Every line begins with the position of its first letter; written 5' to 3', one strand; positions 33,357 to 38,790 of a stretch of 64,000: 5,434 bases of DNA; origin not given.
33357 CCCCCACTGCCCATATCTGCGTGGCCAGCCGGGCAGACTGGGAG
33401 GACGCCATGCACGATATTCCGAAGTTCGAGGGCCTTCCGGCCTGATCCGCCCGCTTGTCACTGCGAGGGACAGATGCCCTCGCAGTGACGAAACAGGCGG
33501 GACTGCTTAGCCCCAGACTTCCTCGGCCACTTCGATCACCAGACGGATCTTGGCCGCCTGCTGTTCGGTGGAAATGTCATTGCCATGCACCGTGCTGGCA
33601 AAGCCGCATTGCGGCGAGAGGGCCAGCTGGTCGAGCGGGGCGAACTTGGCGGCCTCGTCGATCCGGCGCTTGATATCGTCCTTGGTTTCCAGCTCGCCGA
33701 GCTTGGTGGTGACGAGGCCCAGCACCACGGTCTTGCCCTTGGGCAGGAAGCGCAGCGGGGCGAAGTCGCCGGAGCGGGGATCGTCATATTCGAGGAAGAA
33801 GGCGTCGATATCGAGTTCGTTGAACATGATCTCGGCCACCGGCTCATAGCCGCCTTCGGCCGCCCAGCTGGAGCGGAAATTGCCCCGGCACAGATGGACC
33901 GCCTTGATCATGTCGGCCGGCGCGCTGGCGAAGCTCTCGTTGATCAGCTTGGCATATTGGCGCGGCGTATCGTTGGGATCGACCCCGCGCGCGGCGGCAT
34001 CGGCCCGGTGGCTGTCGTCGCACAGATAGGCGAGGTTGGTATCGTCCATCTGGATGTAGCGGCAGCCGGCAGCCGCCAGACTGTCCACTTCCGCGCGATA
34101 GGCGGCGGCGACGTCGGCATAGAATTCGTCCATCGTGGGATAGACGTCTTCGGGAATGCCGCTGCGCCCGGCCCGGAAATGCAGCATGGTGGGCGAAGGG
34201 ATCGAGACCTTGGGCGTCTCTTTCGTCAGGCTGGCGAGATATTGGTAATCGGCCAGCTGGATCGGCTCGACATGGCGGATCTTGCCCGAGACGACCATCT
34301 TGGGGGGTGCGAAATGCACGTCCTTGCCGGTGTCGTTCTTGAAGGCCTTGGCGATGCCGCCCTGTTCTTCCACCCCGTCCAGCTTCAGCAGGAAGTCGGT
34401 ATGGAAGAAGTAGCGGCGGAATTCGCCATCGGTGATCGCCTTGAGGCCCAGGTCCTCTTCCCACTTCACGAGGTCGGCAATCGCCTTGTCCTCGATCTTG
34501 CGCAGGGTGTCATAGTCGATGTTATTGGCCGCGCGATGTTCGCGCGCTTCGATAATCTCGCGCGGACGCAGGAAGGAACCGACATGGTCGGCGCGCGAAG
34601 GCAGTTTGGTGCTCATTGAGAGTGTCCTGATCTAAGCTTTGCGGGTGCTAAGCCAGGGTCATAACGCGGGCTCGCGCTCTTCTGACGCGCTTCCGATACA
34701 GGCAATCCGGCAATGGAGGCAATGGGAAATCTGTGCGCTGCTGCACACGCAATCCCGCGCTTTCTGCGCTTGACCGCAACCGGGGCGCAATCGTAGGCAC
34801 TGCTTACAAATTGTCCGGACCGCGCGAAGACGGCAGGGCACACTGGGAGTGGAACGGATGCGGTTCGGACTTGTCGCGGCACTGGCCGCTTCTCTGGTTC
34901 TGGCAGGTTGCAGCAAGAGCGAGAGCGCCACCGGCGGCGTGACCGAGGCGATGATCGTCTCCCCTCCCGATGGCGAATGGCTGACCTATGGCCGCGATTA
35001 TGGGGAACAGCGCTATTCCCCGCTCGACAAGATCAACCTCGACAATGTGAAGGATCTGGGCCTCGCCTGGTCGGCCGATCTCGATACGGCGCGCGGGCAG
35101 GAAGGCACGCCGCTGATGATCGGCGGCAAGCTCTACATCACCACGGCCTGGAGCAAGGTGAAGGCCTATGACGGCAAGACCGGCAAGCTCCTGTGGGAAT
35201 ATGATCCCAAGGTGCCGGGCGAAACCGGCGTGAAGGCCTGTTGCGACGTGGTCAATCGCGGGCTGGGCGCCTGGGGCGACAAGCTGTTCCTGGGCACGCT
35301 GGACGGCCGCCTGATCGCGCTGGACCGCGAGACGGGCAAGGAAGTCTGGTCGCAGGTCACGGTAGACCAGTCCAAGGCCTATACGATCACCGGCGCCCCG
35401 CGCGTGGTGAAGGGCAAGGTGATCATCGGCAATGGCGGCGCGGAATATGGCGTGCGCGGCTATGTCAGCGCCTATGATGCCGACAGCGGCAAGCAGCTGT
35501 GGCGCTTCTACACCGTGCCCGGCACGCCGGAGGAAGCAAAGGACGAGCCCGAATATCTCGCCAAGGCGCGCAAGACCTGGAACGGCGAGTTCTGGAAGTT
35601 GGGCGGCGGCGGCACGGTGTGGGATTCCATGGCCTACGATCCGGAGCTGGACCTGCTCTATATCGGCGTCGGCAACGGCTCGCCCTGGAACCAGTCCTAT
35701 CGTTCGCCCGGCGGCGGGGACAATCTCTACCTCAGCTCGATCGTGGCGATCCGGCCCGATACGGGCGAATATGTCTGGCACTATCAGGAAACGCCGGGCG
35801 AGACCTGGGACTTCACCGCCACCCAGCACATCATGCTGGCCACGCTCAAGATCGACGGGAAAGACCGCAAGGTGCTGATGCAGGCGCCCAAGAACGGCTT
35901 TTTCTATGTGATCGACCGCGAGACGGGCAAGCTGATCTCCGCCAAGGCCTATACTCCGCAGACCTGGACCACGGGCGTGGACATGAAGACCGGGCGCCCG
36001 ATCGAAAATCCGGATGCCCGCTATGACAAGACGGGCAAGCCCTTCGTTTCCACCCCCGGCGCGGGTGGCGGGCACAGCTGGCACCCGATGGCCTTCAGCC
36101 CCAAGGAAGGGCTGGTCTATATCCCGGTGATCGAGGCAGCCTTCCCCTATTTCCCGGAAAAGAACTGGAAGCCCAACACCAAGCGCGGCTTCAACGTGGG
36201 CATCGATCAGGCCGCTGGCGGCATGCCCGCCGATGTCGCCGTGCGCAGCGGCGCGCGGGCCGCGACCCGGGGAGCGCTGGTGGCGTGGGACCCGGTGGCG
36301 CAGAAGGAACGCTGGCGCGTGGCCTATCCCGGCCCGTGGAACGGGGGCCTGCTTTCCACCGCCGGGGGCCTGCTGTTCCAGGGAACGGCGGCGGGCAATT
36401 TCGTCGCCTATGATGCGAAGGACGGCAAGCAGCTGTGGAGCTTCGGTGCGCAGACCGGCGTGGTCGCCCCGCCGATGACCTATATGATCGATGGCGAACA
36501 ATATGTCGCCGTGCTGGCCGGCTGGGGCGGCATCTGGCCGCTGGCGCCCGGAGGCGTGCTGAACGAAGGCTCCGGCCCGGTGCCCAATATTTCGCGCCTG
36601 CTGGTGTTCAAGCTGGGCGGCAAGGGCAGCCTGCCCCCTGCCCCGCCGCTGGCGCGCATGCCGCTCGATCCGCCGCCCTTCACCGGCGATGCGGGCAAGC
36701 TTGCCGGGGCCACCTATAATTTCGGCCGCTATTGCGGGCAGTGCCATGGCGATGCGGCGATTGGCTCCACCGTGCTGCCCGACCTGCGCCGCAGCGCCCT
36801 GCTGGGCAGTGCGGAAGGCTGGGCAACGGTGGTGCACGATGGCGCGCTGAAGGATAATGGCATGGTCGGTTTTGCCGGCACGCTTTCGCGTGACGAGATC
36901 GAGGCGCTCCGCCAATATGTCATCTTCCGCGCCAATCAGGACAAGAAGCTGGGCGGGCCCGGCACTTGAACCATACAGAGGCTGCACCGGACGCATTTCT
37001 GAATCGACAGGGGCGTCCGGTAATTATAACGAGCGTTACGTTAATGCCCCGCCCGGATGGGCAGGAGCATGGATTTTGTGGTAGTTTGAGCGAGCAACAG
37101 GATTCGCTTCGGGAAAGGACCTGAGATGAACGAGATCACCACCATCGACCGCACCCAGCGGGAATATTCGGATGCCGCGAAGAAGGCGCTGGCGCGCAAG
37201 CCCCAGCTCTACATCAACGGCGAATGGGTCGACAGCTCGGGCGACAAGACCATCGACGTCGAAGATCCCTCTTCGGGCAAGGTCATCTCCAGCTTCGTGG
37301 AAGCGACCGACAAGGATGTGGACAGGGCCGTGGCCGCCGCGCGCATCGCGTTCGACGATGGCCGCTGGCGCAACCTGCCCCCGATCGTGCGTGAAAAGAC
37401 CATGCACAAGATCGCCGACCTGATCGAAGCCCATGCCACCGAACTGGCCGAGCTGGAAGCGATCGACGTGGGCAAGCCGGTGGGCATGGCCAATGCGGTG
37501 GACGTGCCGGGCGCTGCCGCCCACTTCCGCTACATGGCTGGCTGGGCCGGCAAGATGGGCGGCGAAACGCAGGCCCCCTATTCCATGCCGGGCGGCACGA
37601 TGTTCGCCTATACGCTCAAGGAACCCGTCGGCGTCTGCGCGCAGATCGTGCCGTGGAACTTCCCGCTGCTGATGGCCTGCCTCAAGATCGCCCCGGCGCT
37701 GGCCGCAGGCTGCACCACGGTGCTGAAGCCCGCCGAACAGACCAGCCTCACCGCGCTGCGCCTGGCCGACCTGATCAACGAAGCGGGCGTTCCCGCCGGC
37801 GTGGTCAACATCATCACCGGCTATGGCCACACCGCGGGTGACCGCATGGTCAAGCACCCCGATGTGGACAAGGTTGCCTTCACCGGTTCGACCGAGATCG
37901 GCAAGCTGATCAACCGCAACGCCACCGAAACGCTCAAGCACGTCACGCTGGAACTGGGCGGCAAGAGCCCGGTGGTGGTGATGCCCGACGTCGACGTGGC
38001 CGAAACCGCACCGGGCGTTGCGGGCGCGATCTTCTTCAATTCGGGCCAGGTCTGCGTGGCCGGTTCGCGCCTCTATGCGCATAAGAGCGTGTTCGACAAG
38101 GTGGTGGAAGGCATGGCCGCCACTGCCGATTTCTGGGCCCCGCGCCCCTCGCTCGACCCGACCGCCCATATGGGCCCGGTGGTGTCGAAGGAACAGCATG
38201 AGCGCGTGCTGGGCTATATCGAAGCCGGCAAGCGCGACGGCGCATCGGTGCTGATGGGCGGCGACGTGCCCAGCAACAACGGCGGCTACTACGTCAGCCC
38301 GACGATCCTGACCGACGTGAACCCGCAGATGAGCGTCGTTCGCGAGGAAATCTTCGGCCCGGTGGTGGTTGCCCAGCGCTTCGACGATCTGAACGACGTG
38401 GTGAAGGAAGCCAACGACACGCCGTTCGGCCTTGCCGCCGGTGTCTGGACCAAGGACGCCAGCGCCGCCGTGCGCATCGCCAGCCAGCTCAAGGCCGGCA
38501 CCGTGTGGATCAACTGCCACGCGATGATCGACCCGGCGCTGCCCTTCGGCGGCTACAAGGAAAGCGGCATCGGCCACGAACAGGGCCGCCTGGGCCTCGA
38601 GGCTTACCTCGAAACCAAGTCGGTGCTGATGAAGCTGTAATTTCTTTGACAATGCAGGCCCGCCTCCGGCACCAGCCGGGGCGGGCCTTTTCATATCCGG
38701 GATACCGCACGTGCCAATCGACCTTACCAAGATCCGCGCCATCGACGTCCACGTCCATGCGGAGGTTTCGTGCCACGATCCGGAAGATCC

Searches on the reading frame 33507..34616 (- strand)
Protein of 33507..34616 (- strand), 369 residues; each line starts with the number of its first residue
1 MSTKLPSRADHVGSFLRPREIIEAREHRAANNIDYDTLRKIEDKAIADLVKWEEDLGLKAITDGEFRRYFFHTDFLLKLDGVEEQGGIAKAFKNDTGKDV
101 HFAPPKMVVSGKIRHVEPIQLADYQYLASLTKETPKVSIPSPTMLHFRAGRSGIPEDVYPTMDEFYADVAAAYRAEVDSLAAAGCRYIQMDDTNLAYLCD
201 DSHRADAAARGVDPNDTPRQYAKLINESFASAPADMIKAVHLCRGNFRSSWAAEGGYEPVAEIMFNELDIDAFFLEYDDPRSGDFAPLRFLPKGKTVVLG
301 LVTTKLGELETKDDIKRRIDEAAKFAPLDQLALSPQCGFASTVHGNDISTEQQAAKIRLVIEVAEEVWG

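Call 14: search_protein_families(library=pfam, proteins=[window:33507-34616:-], max_evalue=0.00001)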
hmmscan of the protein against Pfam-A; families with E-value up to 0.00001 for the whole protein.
window:33507-34616:- (369 aa): 1 family
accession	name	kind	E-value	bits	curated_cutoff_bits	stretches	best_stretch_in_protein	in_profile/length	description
PF01717.24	Meth_synt_2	-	2.4e-20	73.5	21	1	12-342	6-306/324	Cobalamin-independent synthase, Catalytic domain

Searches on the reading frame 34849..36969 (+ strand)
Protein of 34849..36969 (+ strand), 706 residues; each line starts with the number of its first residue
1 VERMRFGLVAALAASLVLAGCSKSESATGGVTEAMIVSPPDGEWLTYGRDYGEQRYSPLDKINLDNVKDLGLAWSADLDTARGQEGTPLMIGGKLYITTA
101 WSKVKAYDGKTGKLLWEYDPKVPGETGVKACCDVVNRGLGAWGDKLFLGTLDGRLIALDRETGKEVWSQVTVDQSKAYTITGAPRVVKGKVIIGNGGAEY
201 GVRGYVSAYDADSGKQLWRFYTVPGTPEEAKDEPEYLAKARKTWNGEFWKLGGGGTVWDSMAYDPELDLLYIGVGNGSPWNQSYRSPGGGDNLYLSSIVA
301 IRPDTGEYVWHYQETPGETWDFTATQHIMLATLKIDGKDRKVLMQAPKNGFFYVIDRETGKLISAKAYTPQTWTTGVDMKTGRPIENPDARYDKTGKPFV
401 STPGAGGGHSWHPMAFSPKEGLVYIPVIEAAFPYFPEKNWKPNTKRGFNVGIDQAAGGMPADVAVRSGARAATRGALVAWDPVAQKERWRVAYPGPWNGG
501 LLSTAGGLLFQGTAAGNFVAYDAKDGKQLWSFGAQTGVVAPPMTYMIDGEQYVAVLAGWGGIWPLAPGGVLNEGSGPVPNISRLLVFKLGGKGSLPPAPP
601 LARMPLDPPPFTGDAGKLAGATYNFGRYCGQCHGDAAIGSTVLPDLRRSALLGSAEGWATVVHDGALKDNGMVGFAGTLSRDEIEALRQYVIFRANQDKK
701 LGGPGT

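Call 3: search_protein_families(library=pfam, proteins=[window:34849-36969:+])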
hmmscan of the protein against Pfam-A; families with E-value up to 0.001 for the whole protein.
window:34849-36969:+ (706 aa): 4 families
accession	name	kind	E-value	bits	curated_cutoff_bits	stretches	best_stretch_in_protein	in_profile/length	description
PF01011.28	PQQ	-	2.7e-79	267.9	26.7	2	44-363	1-335/595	Glucose/ethanol/alcohol dehydrogenase, beta-propeller domain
PF13360.13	PQQ_2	-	2.8e-26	93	27.6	2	72-219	15-143/233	Outer membrane protein assembly factor BamB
PF13570.13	Beta-prop_ACSF4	-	1.3e-09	38.3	133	0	102-219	29-170/329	Beta-alanine-activating enzyme, beta-propeller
PF13442.11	Cytochrome_CBB3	-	4.9e-07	30.4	27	1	623-691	8-68/68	Cytochrome C oxidase, cbb3-type, subunit III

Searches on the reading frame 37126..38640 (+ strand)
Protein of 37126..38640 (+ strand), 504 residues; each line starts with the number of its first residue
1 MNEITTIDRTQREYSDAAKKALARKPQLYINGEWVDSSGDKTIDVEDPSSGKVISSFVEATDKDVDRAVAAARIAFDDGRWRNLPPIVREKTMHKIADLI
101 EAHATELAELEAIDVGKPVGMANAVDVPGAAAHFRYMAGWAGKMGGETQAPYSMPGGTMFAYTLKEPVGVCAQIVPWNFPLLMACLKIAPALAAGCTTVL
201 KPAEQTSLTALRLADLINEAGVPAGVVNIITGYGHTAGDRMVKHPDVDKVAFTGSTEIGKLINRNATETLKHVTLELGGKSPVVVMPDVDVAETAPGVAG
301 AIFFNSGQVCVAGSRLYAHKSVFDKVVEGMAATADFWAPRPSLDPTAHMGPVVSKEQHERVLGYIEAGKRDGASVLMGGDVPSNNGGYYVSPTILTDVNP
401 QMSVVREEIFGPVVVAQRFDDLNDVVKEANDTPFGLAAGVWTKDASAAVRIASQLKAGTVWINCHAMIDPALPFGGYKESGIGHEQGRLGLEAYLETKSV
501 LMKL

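Call 3: search_protein_families(library=pfam, proteins=[window:37126-38640:+])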
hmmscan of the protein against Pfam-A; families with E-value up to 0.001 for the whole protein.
window:37126-38640:+ (504 aa): 1 family
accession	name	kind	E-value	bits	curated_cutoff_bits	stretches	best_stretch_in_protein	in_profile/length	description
PF00171.27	Aldedh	-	3.1e-171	570.4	23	1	34-500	1-461/461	Aldehyde dehydrogenase family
